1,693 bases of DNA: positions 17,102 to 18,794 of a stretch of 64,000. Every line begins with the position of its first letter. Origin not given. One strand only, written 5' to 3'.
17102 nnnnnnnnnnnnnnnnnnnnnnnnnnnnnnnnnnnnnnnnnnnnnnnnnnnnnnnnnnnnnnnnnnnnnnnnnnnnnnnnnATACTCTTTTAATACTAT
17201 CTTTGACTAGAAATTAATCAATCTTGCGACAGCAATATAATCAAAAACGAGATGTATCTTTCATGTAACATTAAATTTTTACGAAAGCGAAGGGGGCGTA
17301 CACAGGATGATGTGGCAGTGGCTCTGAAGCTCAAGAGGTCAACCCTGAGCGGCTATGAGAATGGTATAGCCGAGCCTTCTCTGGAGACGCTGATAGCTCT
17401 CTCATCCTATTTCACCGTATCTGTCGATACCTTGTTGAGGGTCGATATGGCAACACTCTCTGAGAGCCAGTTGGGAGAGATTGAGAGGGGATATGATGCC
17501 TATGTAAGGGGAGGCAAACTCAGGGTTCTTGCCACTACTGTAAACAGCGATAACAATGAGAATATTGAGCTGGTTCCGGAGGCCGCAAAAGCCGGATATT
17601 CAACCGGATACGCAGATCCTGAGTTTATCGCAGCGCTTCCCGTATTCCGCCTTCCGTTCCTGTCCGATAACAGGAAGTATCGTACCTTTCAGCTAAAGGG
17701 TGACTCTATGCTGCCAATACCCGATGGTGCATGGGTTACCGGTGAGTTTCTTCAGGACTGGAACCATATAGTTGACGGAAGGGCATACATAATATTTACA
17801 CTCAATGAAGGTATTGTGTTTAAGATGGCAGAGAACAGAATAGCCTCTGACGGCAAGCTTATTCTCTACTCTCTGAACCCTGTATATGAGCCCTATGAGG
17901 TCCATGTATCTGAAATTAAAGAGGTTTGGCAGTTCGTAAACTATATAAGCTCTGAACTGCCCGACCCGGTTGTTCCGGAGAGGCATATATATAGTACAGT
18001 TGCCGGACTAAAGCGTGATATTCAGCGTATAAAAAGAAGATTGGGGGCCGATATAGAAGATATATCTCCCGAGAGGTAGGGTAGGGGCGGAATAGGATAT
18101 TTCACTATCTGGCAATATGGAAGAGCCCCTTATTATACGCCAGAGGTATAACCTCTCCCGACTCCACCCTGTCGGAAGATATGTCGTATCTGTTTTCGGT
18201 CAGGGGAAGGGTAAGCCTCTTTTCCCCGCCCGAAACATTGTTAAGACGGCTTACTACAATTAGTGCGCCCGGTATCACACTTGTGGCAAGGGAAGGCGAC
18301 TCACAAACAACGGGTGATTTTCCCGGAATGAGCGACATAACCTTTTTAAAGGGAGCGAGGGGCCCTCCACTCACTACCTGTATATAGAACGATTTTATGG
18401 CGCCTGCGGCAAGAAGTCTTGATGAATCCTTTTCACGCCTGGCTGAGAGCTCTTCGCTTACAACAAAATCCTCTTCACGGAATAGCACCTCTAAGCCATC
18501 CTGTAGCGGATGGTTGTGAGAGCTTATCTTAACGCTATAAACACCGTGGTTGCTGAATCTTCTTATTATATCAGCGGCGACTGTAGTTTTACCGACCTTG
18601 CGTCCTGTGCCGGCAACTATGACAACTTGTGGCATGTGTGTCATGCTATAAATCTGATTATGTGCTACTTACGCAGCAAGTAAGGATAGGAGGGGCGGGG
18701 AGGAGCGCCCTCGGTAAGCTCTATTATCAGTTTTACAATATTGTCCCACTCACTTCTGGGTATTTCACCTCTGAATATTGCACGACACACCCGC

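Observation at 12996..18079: SOS-like mutagenesis module: CI-like XRE-S24 repressor divergent from an apparently active Y-family polymerase plus DnaE2, with no imuA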

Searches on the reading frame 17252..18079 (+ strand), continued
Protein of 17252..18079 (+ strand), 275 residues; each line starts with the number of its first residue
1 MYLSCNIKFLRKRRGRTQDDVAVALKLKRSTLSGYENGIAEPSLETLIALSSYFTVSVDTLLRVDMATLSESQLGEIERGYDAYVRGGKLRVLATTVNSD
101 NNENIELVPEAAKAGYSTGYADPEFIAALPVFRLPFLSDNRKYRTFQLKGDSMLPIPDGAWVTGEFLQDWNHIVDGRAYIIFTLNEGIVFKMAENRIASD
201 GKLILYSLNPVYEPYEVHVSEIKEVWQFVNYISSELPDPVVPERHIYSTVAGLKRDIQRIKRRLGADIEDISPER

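Call 42: search_solved_structures(query=A1, max_evalue=0.1, show_alignments=2)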
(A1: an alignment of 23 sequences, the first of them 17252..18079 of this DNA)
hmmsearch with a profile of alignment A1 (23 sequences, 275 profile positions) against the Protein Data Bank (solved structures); distinct sequences matched with E-value up to 0.1: 27.
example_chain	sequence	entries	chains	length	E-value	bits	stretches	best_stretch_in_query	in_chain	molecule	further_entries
3op9_A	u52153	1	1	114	3.7e-07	33.1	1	2-62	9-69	Pli0006 protein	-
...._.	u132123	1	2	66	1.2e-06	31.4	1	1-62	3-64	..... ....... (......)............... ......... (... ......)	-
2p5t_A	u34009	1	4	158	3.8e-05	26.5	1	4-61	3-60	Putative transcriptional regulator PezA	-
2xiu_A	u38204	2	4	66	0.00022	24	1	4-62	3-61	CYLR2 | CYLR2 SYNONYM CYTOLYSIN REPRESSOR 2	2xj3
1utx_A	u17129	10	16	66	0.00025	23.9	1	4-62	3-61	CYLR2 | cytolysin regulator 2 | PUTATIVE TRANSCRIPTION REGULATOR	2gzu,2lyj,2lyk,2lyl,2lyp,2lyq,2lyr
9sf2_A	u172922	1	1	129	0.00047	22.9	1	6-91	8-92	Transcriptional regulator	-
9k3w_A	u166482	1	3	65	0.0024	20.6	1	5-62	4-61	Transcriptional regulator, PbsX family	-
3ivp_A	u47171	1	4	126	0.0035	20.1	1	6-85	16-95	Putative transposon-related DNA-binding protein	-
6rnz_A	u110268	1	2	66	0.0049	19.6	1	1-62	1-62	HTH-type transcriptional regulator DdrOC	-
4yg4_A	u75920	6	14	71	0.0057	19.4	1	3-52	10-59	Antitoxin HipB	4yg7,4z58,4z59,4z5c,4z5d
4yg1_A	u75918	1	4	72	0.0062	19.3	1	3-51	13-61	Antitoxin HipB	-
4z5h_A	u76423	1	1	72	0.007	19.1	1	3-52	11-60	Antitoxin HipB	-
2wiu_B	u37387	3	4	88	0.0087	18.8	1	3-54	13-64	HTH-TYPE TRANSCRIPTIONAL REGULATOR HIPB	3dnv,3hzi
5k98_B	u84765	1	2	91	0.0091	18.7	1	3-56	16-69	Antitoxin HipB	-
6rmq_A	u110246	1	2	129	0.013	18.2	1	1-63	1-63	HTH-type transcriptional regulator DdrOC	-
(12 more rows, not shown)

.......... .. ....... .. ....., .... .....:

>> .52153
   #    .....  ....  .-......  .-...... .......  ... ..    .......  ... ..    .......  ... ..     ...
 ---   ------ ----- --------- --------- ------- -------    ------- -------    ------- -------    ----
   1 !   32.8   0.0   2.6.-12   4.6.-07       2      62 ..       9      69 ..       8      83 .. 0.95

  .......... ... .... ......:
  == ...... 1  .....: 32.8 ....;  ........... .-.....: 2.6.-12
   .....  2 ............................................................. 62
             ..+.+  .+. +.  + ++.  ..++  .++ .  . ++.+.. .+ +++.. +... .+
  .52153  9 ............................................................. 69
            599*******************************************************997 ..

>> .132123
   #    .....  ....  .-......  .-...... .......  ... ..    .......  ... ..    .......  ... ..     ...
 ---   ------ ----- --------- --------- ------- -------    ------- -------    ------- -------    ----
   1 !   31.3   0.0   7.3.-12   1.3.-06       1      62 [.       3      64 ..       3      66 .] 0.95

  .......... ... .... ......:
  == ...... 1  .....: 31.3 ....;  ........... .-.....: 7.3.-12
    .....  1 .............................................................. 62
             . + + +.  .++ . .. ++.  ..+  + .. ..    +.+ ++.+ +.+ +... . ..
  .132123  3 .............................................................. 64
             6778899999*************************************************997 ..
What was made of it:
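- Tried and rejected: Repressor profile against PDB sequences (call 42).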

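Call 53: predict_structure(alignment_id=A1)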
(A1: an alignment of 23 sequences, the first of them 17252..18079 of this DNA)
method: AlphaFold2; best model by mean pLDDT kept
length: 275 residues; sequences in the alignment: 23
mean_pLDDT: 52.7   pTM: 0.40
mean pLDDT of the five models: 52.7, 48.5, 47.9, 41.3, 39.3
residues with pLDDT >= 90: 38; 70-90: 31; 50-70: 51; < 50: 155
segments of 3 or more residues with pLDDT < 50: 83-174, 176-190, 207-214, 221-249, 265-275
pLDDT, mean of each block of 10 residues (from residue 1): 90 95 95 93 82 79 79 65 43 33 34 27 26 25 23 28 32 46 42 61 52 50 43 38 43 57 50 41
secondary structure, 60 per line:
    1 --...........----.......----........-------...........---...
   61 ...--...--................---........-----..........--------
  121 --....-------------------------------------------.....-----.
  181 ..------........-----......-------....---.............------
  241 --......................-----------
elements in order: H3-13 H18-24 H29-36 H44-54 H58-63 H71-86 E90-97 E103-109 H123-126 H170-174 E180-182 E189-196 E202-207 E215-218 H222-234 H243-264
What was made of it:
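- On Non-canonical (CI-like) LexA of Bacteroidetes: The AF2 model gives pLDDT above 90 for helices 3-63 (call 53). The AF2 model predicts helix 243-264, but at low confidence (call 53).
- The AF2 model is poor for the C-terminal half (pLDDT 52.7, call 53).
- Tried and rejected: AF2 model of the repressor (call 53).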

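Call 62: search_protein_families(library=pfam, alignment_id=A1, max_evalue=0.01)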
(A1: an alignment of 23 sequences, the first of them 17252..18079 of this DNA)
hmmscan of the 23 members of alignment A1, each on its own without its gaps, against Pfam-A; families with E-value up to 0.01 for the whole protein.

A. member 1, window:17252-18079:+ (275 aa): 5 families
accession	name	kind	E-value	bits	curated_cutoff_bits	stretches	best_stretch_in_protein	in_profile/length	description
PF01381.28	HTH_3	-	4.4e-16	59.1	23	1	7-60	1-54/55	Helix-turn-helix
PF13560.12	HTH_31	-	9.7e-10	39.1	27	1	10-59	9-59/64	Helix-turn-helix domain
PF12844.13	HTH_19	-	1.7e-07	31.5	30.2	1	6-63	3-60/64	Helix-turn-helix domain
PF00717.28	Peptidase_S24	-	0.00025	21.1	23.3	1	124-219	17-105/116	Peptidase S24-like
PF13443.12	HTH_26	-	0.00027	21.6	22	1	8-63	3-59/63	Cro/C1-type HTH DNA-binding domain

B. families by the number of members that match (of 23 scanned): 5 families
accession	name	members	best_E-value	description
PF01381.28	HTH_3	23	4.4e-16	Helix-turn-helix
PF13560.12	HTH_31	23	9.7e-10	Helix-turn-helix domain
PF12844.13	HTH_19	23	3.5e-09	Helix-turn-helix domain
PF00717.28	Peptidase_S24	23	2.4e-08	Peptidase S24-like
PF13443.12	HTH_26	14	4.2e-05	Cro/C1-type HTH DNA-binding domain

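Call 67: find_related_loci(query=A1, collection=viral_contigs, flank=6000)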
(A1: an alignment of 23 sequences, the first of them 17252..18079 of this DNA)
Query A1 (275 aa) in viral_contigs; peptide patterns used: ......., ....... (x = any residue, [..] = any of these).
59 stretches matched a pattern, but none encodes a relative of the query by tblastn (E <= 1e-3).
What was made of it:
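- Closest known: Phage lambda CI with the OR operators. Different: This gene is chromosomal, not phage-borne (call 67).
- No relative was found in 2.9 million viral contigs (call 67).
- Tried and rejected: Viral-contig scan for the repressor family (call 67).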

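Call 76: search_protein_families(library=pfam, proteins=[L081:6504-6863:-, L070:6317-6700:-, L080:9433-9702:+, L080:8603-9268:-], max_evalue=0.01)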
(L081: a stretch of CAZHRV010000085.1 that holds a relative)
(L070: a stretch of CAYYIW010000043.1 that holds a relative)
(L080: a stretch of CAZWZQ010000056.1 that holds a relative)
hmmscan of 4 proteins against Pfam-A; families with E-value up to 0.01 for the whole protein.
L081:6504-6863:- (119 aa): 1 family
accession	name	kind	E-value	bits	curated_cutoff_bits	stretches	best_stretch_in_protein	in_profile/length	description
PF05635.17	23S_rRNA_IVP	-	1.1e-18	67.8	33.8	1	13-110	8-104/106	23S rRNA-intervening sequence protein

L070:6317-6700:- (127 aa): 1 family
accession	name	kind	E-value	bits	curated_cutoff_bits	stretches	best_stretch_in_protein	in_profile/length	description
PF05635.17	23S_rRNA_IVP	-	1.1e-18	67.8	33.8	1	21-118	7-103/106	23S rRNA-intervening sequence protein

L080:9433-9702:+ (89 aa): 2 families
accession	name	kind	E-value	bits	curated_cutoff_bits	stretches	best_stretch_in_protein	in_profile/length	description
PF12674.12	Zn_ribbon_2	-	5.5e-21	75.5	22.5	1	7-86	1-81/81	Putative zinc ribbon domain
PF13240.11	Zn_Ribbon_1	-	0.0081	16.4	25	0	5-14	13-22/23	zinc-ribbon domain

L080:8603-9268:- (221 aa): 1 family
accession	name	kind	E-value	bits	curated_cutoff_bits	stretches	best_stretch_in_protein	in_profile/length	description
PF09365.15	DUF2461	-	6.2e-69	232.5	22.8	1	8-217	2-208/208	Conserved hypothetical protein (DUF2461)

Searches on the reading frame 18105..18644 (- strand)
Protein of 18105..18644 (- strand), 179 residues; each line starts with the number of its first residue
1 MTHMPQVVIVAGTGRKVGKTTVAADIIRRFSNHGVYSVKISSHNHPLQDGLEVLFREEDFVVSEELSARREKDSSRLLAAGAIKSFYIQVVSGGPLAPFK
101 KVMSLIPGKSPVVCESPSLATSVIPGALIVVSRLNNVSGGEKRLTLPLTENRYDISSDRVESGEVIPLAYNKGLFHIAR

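Call 3: search_protein_families(library=pfam, proteins=[window:18105-18644:-], max_evalue=0.01)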
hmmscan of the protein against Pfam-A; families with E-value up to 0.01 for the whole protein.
window:18105-18644:- (179 aa): 0 families

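Call 4: search_protein_families(library=ncbifam, proteins=[window:18105-18644:-], max_evalue=0.01)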
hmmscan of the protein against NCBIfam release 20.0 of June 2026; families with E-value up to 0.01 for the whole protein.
window:18105-18644:- (179 aa): 1 family
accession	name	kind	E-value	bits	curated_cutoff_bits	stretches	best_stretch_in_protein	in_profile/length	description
TIGR00176.1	mobB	equivalog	0.0027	17.7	76.2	0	15-48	8-43/155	molybdopterin-guanine dinucleotide biosynthesis protein B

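Call 76: search_protein_families(library=pfam, proteins=[window:18105-18644:-], max_evalue=0.01)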
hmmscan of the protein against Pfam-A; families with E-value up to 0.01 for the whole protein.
window:18105-18644:- (179 aa): 0 families
